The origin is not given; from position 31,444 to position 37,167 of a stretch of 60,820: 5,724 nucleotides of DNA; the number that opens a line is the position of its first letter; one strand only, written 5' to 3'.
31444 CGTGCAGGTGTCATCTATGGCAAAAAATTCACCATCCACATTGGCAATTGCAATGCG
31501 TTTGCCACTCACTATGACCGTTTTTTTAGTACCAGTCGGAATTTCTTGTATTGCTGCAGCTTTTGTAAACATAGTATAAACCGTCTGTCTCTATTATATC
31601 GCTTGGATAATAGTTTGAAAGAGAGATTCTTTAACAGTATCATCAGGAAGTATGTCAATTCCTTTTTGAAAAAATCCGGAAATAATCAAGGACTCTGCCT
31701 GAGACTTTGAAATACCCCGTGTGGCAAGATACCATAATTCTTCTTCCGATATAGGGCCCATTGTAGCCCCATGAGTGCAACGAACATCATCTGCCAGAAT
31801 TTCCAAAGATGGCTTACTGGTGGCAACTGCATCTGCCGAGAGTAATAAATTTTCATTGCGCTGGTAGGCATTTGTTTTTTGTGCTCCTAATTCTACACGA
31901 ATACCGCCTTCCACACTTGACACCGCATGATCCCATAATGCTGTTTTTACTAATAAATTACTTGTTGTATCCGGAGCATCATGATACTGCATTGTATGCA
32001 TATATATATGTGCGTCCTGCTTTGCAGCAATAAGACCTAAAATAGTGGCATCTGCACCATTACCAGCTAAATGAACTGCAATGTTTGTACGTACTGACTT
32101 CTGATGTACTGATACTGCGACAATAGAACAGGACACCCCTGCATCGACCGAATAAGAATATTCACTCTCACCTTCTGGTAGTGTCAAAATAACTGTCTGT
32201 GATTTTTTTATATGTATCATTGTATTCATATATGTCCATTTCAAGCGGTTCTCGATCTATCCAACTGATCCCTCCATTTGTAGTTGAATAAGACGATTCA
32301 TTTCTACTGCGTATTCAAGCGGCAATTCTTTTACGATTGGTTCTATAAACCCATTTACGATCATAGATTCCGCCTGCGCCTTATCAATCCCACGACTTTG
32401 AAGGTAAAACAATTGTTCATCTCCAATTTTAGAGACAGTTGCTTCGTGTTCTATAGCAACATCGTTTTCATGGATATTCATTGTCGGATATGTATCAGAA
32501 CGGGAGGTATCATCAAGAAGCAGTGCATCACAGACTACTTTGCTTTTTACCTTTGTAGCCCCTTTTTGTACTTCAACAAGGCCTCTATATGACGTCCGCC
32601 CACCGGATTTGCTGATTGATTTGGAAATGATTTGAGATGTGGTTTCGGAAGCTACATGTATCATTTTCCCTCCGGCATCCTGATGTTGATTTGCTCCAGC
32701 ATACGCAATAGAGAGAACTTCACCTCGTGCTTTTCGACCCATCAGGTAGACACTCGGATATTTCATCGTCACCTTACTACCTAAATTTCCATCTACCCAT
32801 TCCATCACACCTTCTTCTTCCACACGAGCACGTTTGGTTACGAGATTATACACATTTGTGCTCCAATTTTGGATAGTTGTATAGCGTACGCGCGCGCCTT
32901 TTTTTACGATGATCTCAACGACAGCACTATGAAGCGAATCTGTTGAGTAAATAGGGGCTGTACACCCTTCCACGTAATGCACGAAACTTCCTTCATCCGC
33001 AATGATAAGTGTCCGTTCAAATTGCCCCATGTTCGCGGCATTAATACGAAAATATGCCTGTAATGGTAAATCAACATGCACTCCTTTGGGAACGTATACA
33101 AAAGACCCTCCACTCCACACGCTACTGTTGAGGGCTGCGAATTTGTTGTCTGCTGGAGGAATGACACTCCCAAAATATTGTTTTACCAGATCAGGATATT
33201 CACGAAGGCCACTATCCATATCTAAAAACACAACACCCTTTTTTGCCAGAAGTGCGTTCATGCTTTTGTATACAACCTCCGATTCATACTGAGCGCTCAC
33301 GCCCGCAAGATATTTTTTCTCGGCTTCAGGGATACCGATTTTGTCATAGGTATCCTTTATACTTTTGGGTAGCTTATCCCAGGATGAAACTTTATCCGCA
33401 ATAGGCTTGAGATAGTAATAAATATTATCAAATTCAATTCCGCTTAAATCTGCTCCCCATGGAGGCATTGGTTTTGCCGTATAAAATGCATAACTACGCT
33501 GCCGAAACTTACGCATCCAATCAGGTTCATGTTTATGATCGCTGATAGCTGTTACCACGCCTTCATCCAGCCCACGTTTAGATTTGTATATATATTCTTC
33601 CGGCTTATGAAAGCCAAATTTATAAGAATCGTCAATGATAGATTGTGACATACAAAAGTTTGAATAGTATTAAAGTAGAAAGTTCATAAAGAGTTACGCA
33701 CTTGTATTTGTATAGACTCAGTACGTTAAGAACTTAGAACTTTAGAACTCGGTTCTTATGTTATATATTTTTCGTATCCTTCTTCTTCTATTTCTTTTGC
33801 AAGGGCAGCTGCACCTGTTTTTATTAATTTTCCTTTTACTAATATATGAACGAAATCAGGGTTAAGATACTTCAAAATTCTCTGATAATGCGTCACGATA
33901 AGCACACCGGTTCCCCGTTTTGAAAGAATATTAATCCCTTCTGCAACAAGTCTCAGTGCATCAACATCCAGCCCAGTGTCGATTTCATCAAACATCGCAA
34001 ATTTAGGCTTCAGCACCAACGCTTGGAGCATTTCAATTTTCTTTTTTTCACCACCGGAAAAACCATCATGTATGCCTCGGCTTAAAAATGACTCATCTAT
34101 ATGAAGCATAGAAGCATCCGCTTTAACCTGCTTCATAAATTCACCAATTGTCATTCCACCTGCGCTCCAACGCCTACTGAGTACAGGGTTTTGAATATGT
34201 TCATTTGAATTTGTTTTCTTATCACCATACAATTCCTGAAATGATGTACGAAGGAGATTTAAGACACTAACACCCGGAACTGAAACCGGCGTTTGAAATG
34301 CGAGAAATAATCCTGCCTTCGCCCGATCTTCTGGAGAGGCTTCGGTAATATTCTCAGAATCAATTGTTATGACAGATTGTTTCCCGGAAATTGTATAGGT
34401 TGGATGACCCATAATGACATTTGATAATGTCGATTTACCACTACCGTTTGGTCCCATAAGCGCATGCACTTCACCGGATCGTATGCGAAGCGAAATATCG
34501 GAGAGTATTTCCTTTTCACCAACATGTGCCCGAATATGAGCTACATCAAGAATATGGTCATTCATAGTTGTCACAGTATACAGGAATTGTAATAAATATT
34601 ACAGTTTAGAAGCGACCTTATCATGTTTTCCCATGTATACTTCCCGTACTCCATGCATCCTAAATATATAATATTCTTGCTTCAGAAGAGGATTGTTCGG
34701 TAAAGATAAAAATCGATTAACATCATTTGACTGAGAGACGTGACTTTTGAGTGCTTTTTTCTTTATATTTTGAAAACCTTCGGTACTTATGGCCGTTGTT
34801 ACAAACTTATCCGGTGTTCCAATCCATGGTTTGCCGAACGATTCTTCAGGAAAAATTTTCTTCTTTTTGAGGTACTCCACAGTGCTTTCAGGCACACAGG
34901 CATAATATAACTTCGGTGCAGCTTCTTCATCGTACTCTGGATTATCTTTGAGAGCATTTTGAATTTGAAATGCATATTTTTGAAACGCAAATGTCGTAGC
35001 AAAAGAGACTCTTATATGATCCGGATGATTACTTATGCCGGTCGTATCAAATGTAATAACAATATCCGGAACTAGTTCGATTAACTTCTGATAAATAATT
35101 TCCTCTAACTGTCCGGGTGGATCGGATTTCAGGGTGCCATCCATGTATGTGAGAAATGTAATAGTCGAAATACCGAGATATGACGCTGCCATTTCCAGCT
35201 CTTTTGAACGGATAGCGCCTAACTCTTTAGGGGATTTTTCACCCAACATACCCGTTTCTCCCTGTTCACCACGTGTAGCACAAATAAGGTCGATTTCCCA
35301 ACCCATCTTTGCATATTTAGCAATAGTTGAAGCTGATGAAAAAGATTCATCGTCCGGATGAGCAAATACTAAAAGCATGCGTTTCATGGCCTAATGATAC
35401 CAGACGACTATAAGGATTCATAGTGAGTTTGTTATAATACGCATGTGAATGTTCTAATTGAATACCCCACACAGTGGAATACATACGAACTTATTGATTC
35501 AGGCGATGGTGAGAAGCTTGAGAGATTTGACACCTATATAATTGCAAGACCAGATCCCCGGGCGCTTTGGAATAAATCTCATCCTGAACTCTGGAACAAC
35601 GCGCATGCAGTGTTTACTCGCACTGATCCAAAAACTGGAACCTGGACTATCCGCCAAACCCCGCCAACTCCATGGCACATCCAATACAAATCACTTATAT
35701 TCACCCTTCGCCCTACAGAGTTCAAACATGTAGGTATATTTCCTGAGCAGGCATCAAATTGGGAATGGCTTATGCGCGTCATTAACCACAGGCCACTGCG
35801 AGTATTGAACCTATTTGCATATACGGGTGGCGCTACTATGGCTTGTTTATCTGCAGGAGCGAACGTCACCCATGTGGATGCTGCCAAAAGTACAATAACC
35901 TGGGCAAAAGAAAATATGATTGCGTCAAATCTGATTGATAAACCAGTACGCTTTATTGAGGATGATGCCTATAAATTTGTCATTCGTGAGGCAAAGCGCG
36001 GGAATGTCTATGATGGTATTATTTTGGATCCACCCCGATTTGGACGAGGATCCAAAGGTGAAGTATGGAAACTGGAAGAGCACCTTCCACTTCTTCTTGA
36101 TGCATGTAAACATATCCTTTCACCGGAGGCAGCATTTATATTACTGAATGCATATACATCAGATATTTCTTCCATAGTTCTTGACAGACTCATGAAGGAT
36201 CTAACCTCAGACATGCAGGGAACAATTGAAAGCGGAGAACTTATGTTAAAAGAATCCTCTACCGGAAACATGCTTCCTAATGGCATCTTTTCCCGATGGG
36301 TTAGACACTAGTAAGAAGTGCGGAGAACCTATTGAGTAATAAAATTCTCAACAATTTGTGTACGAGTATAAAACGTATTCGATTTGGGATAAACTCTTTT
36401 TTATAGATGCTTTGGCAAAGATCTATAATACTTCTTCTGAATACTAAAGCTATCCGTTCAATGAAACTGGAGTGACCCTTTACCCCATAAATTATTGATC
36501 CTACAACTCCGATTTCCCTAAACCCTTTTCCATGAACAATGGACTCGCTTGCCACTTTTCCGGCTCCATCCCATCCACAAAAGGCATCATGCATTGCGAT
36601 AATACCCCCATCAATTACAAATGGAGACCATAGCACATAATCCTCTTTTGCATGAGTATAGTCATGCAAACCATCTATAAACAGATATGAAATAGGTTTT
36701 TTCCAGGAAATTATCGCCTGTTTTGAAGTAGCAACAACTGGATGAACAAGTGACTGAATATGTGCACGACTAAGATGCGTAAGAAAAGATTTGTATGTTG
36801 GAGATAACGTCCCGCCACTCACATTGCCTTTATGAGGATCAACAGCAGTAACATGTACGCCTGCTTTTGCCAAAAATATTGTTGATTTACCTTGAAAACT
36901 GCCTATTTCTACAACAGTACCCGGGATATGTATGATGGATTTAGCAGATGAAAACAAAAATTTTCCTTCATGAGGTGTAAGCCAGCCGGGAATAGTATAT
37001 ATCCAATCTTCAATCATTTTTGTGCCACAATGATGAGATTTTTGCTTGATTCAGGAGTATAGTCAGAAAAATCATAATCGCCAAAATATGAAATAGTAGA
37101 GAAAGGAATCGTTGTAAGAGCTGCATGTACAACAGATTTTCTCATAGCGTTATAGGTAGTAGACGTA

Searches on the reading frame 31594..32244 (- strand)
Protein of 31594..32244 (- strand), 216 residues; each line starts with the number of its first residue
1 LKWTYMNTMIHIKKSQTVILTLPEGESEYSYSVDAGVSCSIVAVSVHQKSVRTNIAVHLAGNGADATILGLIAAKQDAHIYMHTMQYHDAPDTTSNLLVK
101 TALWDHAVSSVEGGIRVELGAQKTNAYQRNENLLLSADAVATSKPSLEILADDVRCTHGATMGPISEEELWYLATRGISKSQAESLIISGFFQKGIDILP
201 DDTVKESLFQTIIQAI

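Call 75: search_protein_families(library=pfam, proteins=[window:31594-32244:-], max_evalue=0.000001)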
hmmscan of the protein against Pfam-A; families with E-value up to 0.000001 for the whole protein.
window:31594-32244:- (216 aa): 1 family
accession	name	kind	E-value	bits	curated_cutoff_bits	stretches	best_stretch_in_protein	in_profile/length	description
PF01458.23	SUFBD_core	-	2.8e-50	171.4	27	1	33-191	74-232/232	SUF system FeS cluster assembly, SufBD core domain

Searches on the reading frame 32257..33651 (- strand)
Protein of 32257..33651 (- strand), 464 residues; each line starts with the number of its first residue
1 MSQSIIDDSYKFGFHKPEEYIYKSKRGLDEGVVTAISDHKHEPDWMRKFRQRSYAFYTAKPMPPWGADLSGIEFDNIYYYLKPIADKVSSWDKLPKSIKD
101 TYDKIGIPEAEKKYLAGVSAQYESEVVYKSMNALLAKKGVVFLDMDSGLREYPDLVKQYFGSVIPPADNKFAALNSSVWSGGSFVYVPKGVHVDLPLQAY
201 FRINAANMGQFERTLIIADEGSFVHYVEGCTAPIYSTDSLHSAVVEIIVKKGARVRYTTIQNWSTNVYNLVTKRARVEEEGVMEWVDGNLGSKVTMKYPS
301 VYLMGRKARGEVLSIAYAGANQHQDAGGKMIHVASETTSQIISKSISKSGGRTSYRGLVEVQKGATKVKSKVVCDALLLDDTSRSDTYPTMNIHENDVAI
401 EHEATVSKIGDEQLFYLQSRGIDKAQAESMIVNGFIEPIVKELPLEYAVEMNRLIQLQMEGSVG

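Call 75: search_protein_families(library=pfam, proteins=[window:32257-33651:-], max_evalue=0.000001)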
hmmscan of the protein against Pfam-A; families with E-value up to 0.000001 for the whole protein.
window:32257-33651:- (464 aa): 2 families
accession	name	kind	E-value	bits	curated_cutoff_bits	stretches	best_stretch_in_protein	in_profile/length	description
PF01458.23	SUFBD_core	-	6.8e-89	297.7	27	1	201-435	1-232/232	SUF system FeS cluster assembly, SufBD core domain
PF19295.5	SufBD_N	-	1.4e-09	38.2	23.5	1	132-198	105-171/172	SufBD protein N-terminal region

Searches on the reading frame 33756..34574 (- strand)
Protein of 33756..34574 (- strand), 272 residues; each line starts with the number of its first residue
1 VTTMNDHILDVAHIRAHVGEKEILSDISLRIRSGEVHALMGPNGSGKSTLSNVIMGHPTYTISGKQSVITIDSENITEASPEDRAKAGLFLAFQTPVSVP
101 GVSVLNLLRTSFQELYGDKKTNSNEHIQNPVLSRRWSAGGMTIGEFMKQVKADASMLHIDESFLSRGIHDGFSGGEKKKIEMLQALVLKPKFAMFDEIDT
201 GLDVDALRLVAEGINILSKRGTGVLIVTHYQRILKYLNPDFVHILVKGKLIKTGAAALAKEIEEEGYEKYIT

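Call 75: search_protein_families(library=pfam, proteins=[window:33756-34574:-], max_evalue=0.000001)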
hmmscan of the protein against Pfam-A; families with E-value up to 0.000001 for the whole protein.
window:33756-34574:- (272 aa): 3 families
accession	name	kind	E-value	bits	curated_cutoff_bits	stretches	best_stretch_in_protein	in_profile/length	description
PF00005.33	ABC_tran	-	2.5e-20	73.9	25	1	24-197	1-134/137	ABC transporter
PF13304.12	AAA_21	-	1.8e-08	35.2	27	0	182-229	248-298/304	AAA domain, putative AbiEii toxin, Type IV TA system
PF02463.25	SMC_N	-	3.7e-08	33.5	40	0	35-235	25-203/220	RecF/RecN/SMC N terminal domain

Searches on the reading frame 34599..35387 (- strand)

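Call 88: search_protein_families(library=pfam, proteins=[window:34599-35387:-], max_evalue=0.000001)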
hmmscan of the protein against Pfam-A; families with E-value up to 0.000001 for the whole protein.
window:34599-35387:- (262 aa): 1 family
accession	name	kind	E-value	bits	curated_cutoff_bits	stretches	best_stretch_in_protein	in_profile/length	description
PF02585.22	PIG-L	-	9.3e-32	110.7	28.2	1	5-132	1-126/129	GlcNAc-PI de-N-acetylase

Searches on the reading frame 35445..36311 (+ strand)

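Call 88: search_protein_families(library=pfam, proteins=[window:35445-36311:+], max_evalue=0.000001)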
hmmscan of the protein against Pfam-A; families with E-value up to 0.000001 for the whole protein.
window:35445-36311:+ (288 aa): 2 families
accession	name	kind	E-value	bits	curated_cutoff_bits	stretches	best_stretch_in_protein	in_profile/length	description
PF10672.15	Methyltrans_SAM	-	1.6e-12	47.7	27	1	73-204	82-211/286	S-adenosylmethionine-dependent methyltransferase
PF03602.21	Cons_hypoth95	-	2.2e-07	31.2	24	1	106-197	33-122/182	Conserved hypothetical protein 95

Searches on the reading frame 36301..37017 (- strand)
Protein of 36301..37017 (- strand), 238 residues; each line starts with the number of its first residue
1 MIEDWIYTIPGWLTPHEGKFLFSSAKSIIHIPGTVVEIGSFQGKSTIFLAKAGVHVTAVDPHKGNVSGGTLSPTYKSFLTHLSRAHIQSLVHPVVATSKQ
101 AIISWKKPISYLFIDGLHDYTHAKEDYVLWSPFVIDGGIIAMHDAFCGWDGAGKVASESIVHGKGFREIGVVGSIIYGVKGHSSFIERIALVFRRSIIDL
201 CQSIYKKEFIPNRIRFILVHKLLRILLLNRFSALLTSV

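Call 88: search_protein_families(library=pfam, proteins=[window:36301-37017:-], max_evalue=0.000001)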
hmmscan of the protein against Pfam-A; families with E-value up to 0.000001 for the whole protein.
window:36301-37017:- (238 aa): 1 family
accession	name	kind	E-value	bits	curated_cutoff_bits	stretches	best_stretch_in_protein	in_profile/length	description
PF13578.12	Methyltransf_24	-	2.9e-20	73.5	26.3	1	36-144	1-104/105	Methyltransferase domain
